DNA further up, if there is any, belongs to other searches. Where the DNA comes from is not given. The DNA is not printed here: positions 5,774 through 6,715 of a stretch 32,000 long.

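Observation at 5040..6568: AT-rich, translationally coupled two-gene cassette (295 aa + 214 aa) with a shared N-terminal motif and no assignable function: best candidate for an undescribed system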

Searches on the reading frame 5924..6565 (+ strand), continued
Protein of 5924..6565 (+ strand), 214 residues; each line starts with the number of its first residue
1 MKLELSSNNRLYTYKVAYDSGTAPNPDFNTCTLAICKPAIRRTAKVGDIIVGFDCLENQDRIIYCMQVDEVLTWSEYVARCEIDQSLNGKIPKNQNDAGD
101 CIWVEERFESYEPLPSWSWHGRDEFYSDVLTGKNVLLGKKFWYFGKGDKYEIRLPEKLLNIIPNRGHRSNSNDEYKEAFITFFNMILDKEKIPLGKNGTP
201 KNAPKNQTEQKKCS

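Call 75: search_protein_families(library=pfam, proteins=[L095:60-1034:+, L095:1131-3236:+, L095:6702-7016:+], max_evalue=0.001)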
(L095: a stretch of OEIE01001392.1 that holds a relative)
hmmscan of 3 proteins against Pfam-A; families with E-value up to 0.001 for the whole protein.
L095:60-1034:+ (325 aa): 2 families
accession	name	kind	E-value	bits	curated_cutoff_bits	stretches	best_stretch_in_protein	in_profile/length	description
PF13280.12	WYL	-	3.7e-11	43.3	21.8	1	158-224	2-69/70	WYL domain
PF25583.1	WCX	-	0.0002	22.1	23.9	1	255-311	5-56/76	WCX domain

L095:1131-3236:+ (702 aa): 14 families
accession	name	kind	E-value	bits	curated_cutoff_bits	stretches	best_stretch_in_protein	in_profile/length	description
PF00004.35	AAA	-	4.6e-40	137.5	21.2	2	497-620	1-131/131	ATPase family associated with various cellular activities (AAA)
PF13521.12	AAA_28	-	9.6e-08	32.9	27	0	496-545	1-50/164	AAA domain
PF13401.12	AAA_22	-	3.2e-07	31.2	27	0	493-518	4-29/130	AAA domain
PF05496.18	RuvB_N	-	4.1e-07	30.3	27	0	239-287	13-61/159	Holliday junction DNA helicase RuvB P-loop domain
PF13191.12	AAA_16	-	1e-06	29.8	32.6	0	241-284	4-49/167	AAA ATPase domain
PF07728.20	AAA_5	-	3.7e-06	27.4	22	1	261-390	1-126/139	AAA domain (dynein-related subfamily)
PF05729.18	NACHT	-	4.9e-06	26.9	26.7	0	262-360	3-120/167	NACHT domain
PF13173.12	AAA_14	-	6.4e-06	26.6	27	0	262-344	5-75/129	AAA domain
PF01695.23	IstB_IS21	-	7.2e-06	26.1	24.1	0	234-282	66-115/238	IstB-like ATP binding protein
PF13238.12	AAA_18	-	2.8e-05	25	29.4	0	262-291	1-25/128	AAA domain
PF13479.12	AAA_24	-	2.9e-05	24.4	27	0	259-279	2-22/195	AAA domain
PF13207.12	AAA_17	-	4.1e-05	24.3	27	0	265-288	1-24/136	AAA domain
PF00910.28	RNA_helicase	-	7.7e-05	23.6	21.5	0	262-284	1-23/105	RNA helicase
PF13671.12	AAA_33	-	8.9e-05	23.2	27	0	498-538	3-41/143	AAA domain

L095:6702-7016:+ (105 aa): 1 family
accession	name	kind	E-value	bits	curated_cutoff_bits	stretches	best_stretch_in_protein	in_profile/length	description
PF10404.14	BHD_2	-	1.6e-05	26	33.5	0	25-39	2-16/63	Rad4 beta-hairpin domain 2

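Call 76: search_protein_families(library=phrogs, proteins=[window:5924-6565:+, L095:5823-6557:+, L095:6702-7016:+, L095:1131-3236:+, L095:60-1034:+, L094:9675-10169:+], max_evalue=0.001)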
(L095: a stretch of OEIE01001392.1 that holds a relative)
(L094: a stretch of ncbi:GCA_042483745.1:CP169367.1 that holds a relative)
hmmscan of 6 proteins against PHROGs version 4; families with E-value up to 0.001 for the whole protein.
window:5924-6565:+ (214 aa): 0 families

L095:5823-6557:+ (245 aa): 2 families
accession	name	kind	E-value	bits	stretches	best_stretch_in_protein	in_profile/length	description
phrog_5650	-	unknown function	5.4e-19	69.3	1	36-243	299-515/565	-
phrog_17277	-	unknown function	1.4e-10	41.5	1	95-243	122-262/375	-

L095:6702-7016:+ (105 aa): 0 families

L095:1131-3236:+ (702 aa): 19 families
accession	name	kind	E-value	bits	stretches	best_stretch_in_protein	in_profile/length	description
phrog_10401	-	other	2.1e-137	460.6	1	19-700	6-667/667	ATPase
phrog_3757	-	unknown function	2.3e-47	163.2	2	493-622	125-257/367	-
phrog_9172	-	unknown function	1.4e-28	101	2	493-619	106-243/509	-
phrog_168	-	DNA, RNA and nucleotide metabolism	1.8e-15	58.4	2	485-643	32-183/314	clamp loader of DNA polymerase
phrog_30773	-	unknown function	6.8e-14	52.1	1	497-613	199-326/666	-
phrog_7485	-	unknown function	3.5e-12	47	2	491-629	225-370/430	-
phrog_8638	-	unknown function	4e-11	43.2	1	500-611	311-427/568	-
phrog_11838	-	DNA, RNA and nucleotide metabolism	5.3e-11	43.3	1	262-367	43-139/420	clamp loader of DNA polymerase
phrog_29662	-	other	1.1e-08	35.3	1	480-608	335-460/548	ATP-dependent protease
phrog_4339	-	unknown function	7.5e-08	32.9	0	498-588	312-392/552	-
phrog_3277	-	DNA, RNA and nucleotide metabolism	1.3e-07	32.6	0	492-601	8-120/168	DnaC-like helicase loader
phrog_1979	-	unknown function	2.4e-07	31.3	1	254-345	119-219/380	-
phrog_16448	-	other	9e-07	28.5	0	255-306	445-496/680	ATPase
phrog_10255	-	other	2.7e-06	28.3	0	262-287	4-29/230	kinase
phrog_5846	-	DNA, RNA and nucleotide metabolism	2.8e-06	27.9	0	249-294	28-73/380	clamp loader of DNA polymerase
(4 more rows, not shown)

L095:60-1034:+ (325 aa): 1 family
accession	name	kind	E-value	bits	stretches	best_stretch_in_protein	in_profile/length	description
phrog_13105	-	unknown function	1.5e-09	38.8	1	154-235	144-224/239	-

L094:9675-10169:+ (165 aa): 0 families

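Call 77: search_solved_structures(query=A2, max_evalue=10)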
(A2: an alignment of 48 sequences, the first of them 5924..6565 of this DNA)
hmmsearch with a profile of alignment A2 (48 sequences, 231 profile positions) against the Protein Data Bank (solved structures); distinct sequences matched with E-value up to 10: 0.

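Call 80: fold_search(model_id=the predicted structure, library=viral)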
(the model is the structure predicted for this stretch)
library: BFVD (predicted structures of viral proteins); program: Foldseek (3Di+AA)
matches with E <= 10: 161; with E <= 0.001: 0
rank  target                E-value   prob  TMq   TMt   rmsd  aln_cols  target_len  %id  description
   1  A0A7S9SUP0            8.8e-03  0.94  0.38  0.49   7.3       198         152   13  Uncharacterized protein [Virus NIOZ-UU159]
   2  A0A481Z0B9            2.3e-02  0.82  0.33  0.22   7.6       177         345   12  Uncharacterized protein [Mimivirus LCMiAC01]
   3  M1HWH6                2.9e-02  0.84  0.36  0.50   6.2       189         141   10  (no name in the UniProt tables at hand)
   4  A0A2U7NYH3            4.8e-02  0.54  0.30  0.36   6.2       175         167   12  ASCH domain-containing protein [Hot spring virus BHS1]
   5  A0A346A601            1.0e-01  0.38  0.31  0.25   6.7       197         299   10  (no name in the UniProt tables at hand)
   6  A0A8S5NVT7            1.2e-01  0.23  0.30  0.20  10.7       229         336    8  Uncharacterized protein [Myoviridae sp. ctEBR14]
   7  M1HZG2                1.7e-01  0.38  0.32  0.45   7.3       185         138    9  (no name in the UniProt tables at hand)
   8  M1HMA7                1.7e-01  0.30  0.36  0.33   7.2       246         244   11  (no name in the UniProt tables at hand)
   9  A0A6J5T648            2.0e-01  0.15  0.23  0.30   6.7       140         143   11  Uncharacterized protein [uncultured Caudovirales phage]
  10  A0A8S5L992            2.8e-01  0.21  0.19  0.28   5.4        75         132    7  Uncharacterized protein [Myoviridae sp. ctPuP5]
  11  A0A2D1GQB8            3.0e-01  0.28  0.22  0.43   7.4        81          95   16  DUF3850 domain-containing protein [Shigella phage vB_SflS-ISF001]
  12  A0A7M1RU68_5          3.4e-01  0.08  0.21  0.06   9.1       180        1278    8  NTF2 domain-containing protein [uncultured phage cr272_1]
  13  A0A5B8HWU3            4.6e-01  0.20  0.24  0.26   7.0       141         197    9  Uncharacterized protein [Mimiviridae sp. ChoanoV1]
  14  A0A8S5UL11            4.6e-01  0.09  0.20  0.16  10.0       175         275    8  DUF6378 domain-containing protein [Siphoviridae sp. ctICF6]
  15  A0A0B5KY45            5.2e-01  0.02  0.12  0.03  39.3       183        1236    4  Glycoprotein [Phasivirus wutaiense]
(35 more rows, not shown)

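Call 81: search_protein_families(library=padloc, proteins=[L095:60-1034:+, L095:1131-3236:+, L095:3188-4090:+, L095:4210-5070:+, L095:5092-5781:+, L095:5823-6557:+, L095:6702-7016:+, L094:6918-7856:+, L094:9675-10169:+], max_evalue=0.001)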
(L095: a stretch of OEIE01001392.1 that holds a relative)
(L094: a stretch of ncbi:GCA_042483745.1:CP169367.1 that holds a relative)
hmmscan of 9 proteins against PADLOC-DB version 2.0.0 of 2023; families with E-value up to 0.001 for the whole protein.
L095:60-1034:+ (325 aa): 3 families
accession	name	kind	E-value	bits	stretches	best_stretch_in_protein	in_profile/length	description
PDLC01652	WYL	-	3.2e-20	71.1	1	152-311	13-142/162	"CAS-I,CAS-II,CAS-III,CAS-IV,CAS-V,CAS-VI; associated_signaling"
PDLC01457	WYL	-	2.4e-17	61.3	1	16-253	8-221/229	"CAS-I,CAS-II,CAS-III,CAS-IV,CAS-V,CAS-VI; associated_signaling"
PDLC01766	Cas3c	-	7.9e-05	19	1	156-315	134-297/1009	-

L095:1131-3236:+ (702 aa): 10 families
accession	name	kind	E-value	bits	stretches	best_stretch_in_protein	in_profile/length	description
PDLC02196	IetA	-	1.5e-32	111.5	2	494-620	122-251/374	-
PDLC02195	IetA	-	5.1e-31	106.3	2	498-637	141-283/395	-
PDLC04232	IetA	-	1.9e-28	97.9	2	494-637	116-262/330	-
PDLC04231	IetA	-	9.8e-22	76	2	494-619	117-245/262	-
PDLC00914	TRIP13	-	3.7e-12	44.3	1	497-619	74-216/302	TRIP13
PDLC00915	TRIP13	-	1.6e-10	38.9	0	260-283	65-87/302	TRIP13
PDLC03838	DolB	-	6.5e-05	20.4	0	256-329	163-238/375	-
PDLC04140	mad8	-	0.00023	18.8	0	255-285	22-53/314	mads_8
PDLC04791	PDC-S01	-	0.00052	16.8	0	246-332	7-92/395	-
PDLC04789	PDC-S01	-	0.00065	16.8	0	258-332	16-85/375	-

L095:3188-4090:+ (301 aa): 0 families

L095:4210-5070:+ (287 aa): 0 families

L095:5092-5781:+ (230 aa): 0 families

L095:5823-6557:+ (245 aa): 0 families

L095:6702-7016:+ (105 aa): 0 families

L094:6918-7856:+ (313 aa): 3 families
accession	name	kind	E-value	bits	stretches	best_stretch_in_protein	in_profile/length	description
PDLC01652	WYL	-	1.2e-15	56.2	1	145-307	9-142/162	"CAS-I,CAS-II,CAS-III,CAS-IV,CAS-V,CAS-VI; associated_signaling"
PDLC01457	WYL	-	6.5e-10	37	1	23-247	17-219/229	"CAS-I,CAS-II,CAS-III,CAS-IV,CAS-V,CAS-VI; associated_signaling"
PDLC01766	Cas3c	-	0.00016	18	1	151-307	132-293/1009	-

L094:9675-10169:+ (165 aa): 0 families

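Call 83: find_related_loci(query=L095:1131-3236:+, collection=viral_contigs, flank=10000)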
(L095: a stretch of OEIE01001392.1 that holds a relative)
Query L095:1131-3236:+ (702 aa) in viral_contigs; peptide patterns used: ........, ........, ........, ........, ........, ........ (x = any residue, [..] = any of these).
6 stretches matched a pattern, but none encodes a relative of the query by tblastn (E <= 1e-3).

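Call 84: find_homologous_proteins(query=L095:1131-3236:+, max_evalue=1e-20)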
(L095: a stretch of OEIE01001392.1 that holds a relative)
Query L095:1131-3236:+ (702 aa): 2112 proteins with E <= 1e-20 among 8000 candidates; the best 120 are listed.
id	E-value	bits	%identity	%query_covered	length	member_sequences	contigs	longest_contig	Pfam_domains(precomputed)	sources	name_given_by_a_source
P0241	0.0e+0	1480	94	98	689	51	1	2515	PF13173.13,PF01695.24,PF13521.13,PF13207.13,PF00004.36,PF13401.13,PF13238.13,PF05496.19,PF07728.21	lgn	-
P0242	0.0e+0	1289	81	98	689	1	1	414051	PF13173.13,PF13479.13,PF05729.19,PF13521.13,PF00004.36,PF13401.13,PF05496.19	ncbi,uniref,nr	ncbi:AAA family ATPase [Eikenella sp. S3360]|uniref:AAA family ATPase n=1 Tax=Eikenella glucosivoran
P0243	5.0e-268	910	60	97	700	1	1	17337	PF01695.24,PF13521.13,PF00004.36,PF13401.13,PF13238.13,PF05496.19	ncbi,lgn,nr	ncbi:MAG: AAA family ATPase [Neisseria sp.]|nr:AAA family ATPase [Neisseria sp.]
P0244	7.7e-264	896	59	98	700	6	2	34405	PF13173.13,PF01695.24,PF13521.13,PF00910.29,PF00004.36,PF13401.13,PF13238.13,PF05496.19,PF07728.21,PF13191.13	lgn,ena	-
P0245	6.5e-258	876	58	98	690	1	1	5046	PF13173.13,PF13671.13,PF00004.36,PF13401.13,PF13238.13,PF05496.19,PF01637.25,PF07728.21,PF13191.13,PF01695.24,PF13479.13,PF05729.19,PF13521.13,PF00910.29,PF13481.13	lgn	-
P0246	1.8e-252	858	57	98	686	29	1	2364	PF13479.13,PF05729.19,PF13521.13,PF13671.13,PF00910.29,PF00004.36,PF13401.13,PF13238.13,PF05496.19,PF07728.21,PF13481.13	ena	-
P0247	1.0e-221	756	52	98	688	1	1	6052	PF13173.13,PF13671.13,PF00004.36,PF13401.13,PF13238.13,PF05496.19,PF07728.21,PF13479.13,PF05729.19,PF13521.13,PF00910.29,PF13481.13,PF20720.4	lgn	-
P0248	9.9e-221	753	52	98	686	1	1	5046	PF13173.13,PF13479.13,PF05729.19,PF13521.13,PF13671.13,PF00910.29,PF00004.36,PF13401.13,PF13238.13,PF05496.19,PF07728.21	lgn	-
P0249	7.7e-219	747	51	97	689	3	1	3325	PF13173.13,PF13671.13,PF00004.36,PF13401.13,PF13238.13,PF05496.19,PF07728.21,PF13191.13,PF01695.24,PF13479.13,PF05729.19,PF13521.13,PF00910.29,PF20720.4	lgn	-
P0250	7.9e-219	747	51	98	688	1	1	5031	PF13173.13,PF13671.13,PF00004.36,PF13401.13,PF13238.13,PF05496.19,PF07728.21,PF13191.13,PF01695.24,PF13479.13,PF13521.13,PF00910.29,PF13481.13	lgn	-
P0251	5.9e-214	731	50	97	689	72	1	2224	PF13173.13,PF13671.13,PF00004.36,PF13401.13,PF13238.13,PF05496.19,PF07728.21,PF13191.13,PF13479.13,PF05729.19,PF13521.13,PF13207.13,PF00910.29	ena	-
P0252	4.1e-213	728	51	97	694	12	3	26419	PF13173.13,PF00004.36,PF13401.13,PF13238.13,PF05496.19,PF01637.25,PF07728.21,PF13191.13,PF13479.13,PF05729.19,PF13521.13,PF13207.13,PF00910.29,PF20720.4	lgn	-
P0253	7.5e-213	727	50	98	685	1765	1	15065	PF13173.13,PF00004.36,PF13401.13,PF13238.13,PF05496.19,PF07728.21,PF13191.13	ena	-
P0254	2.0e-212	726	55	85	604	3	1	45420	PF13173.13,PF13479.13,PF05729.19,PF00910.29,PF00004.36,PF13401.13,PF13238.13,PF05496.19,PF07728.21,PF20720.4,PF13191.13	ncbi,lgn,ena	-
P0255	1.2e-211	723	50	98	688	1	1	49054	PF13173.13,PF00004.36,PF13401.13,PF13238.13,PF05496.19,PF07728.21,PF13191.13,PF13479.13,PF05729.19,PF13521.13,PF00910.29,PF20720.4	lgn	-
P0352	1.1e-208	713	50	98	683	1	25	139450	PF13173.13,PF00004.36,PF13401.13,PF13238.13,PF05496.19,PF07728.21,PF13191.13,PF01695.24,PF13479.13,PF24883.3,PF13207.13,PF20720.4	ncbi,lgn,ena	ncbi:TPA: AAA family ATPase [Haemophilus influenzae]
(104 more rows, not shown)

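Call 85: find_encoding_contigs(protein=P0242, flank=9000, max_places=2)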
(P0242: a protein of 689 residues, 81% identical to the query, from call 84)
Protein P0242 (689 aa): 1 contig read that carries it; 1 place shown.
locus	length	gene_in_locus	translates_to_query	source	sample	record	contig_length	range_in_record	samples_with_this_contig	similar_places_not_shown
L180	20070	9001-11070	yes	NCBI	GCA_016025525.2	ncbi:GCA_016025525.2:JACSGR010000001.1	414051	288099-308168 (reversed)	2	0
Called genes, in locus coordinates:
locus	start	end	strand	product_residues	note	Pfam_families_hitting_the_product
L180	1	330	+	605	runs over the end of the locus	PF07719:TPR_2 (faint), PF13174:TPR_6 (faint), PF13428:TPR_14 (faint), PF13414:TPR_11 (faint), PF25062:ARM_TT21_N (faint), PF13181:TPR_8 (faint), PF13432:TPR_16, PF14559:TPR_19 (weak), +1 more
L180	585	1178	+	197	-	PF03550:LolB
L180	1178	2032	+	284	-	PF00288:GHMP_kinases_N, PF08544:GHMP_kinases_C (weak)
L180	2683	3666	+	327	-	PF13793:Pribosyltran_N, PF00156:Pribosyltran, PF14572:Pribosyl_synth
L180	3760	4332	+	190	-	PF01386:Ribosomal_L25p, PF14693:Ribosomal_TL5_C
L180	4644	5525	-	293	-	PF00497:SBP_bac_3, PF10613:Lig_chan-Glu_bd (weak)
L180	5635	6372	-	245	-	PF00005:ABC_tran, PF02463:SMC_N, PF13304:AAA_21 (weak)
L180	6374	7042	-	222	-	PF00528:BPD_transp_1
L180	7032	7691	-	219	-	PF00528:BPD_transp_1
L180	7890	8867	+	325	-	PF13280:WYL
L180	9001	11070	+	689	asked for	PF13401:AAA_22 (faint), PF05496:RuvB_N (faint), PF00004:AAA, PF05729:NACHT (faint), PF13173:AAA_14 (faint), PF13479:AAA_24 (faint), PF13521:AAA_28 (faint), PF00004:AAA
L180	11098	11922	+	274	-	PF02146:SIR2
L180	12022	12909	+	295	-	PF18754:Nmad3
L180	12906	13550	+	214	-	PF18753:Nmad2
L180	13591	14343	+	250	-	PF13672:PP2C_2, PF07228:SpoIIE (faint)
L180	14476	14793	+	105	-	-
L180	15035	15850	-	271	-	PF01298:TbpB_B_D (weak), PF08794:FHBP_C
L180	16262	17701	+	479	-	PF24575:TPR_Slam, PF13428:TPR_14 (faint), PF13432:TPR_16 (weak), PF14559:TPR_19, PF04575:SlipAM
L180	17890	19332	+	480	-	PF00171:Aldedh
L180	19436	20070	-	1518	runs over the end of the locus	PF00270:DEAD (weak), PF13401:AAA_22 (faint), PF00271:Helicase_C, PF21010:HA2_C, PF07717:OB_NTP_bind, PF11898:DUF3418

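Call 86: find_encoding_contigs(protein=P0243, flank=9000, max_places=2)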
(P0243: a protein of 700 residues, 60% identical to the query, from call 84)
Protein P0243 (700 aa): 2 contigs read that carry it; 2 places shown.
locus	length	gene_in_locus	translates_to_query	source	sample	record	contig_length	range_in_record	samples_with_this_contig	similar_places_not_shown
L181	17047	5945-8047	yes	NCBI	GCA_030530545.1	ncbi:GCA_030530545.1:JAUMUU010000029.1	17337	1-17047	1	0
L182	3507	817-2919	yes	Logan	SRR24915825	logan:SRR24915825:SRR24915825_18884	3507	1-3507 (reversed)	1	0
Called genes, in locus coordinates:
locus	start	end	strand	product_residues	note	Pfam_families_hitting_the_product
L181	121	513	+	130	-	-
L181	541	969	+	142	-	-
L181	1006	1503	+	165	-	-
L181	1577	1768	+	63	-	-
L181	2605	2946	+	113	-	-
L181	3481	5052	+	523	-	PF05731:TROVE (faint), PF25045:vWA_Ro60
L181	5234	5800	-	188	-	-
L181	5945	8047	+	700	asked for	PF13401:AAA_22 (faint), PF01695:IstB_IS21 (faint), PF05496:RuvB_N (faint), PF00004:AAA, PF13238:AAA_18 (faint), PF13521:AAA_28 (faint), PF00004:AAA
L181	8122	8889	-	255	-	PF00142:Fer4_NifH, PF01656:CbiA, PF02374:ArsA_ATPase, PF06564:CBP_BcsQ, PF09140:MipZ, PF10609:ParA, PF13614:AAA_31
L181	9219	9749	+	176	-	-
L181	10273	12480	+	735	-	PF00580:UvrD-helicase, PF13245:AAA_19, PF13604:AAA_30 (faint), PF13087:AAA_12 (faint), PF13361:UvrD_C, PF13538:UvrD_C_2 (weak), PF21196:PcrA_UvrD_tudor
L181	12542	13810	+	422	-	PF02844:GARS_N, PF01071:GARS_A, PF02222:ATP-grasp (faint), PF02843:GARS_C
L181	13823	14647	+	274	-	PF09234:DUF1963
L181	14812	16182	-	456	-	PF10396:TrmE_N, PF12631:MnmE_helical, PF03193:RsgA_GTPase (faint), PF00009:GTP_EFTU (faint), PF00350:Dynamin_N (faint), PF01926:MMR_HSR1, PF02421:FeoB_N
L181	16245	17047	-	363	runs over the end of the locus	PF14579:HHH_6, PF01336:tRNA_anti-codon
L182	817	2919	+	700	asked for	PF13401:AAA_22 (faint), PF01695:IstB_IS21 (faint), PF05496:RuvB_N (faint), PF00004:AAA, PF13238:AAA_18 (faint), PF13521:AAA_28 (faint), PF00004:AAA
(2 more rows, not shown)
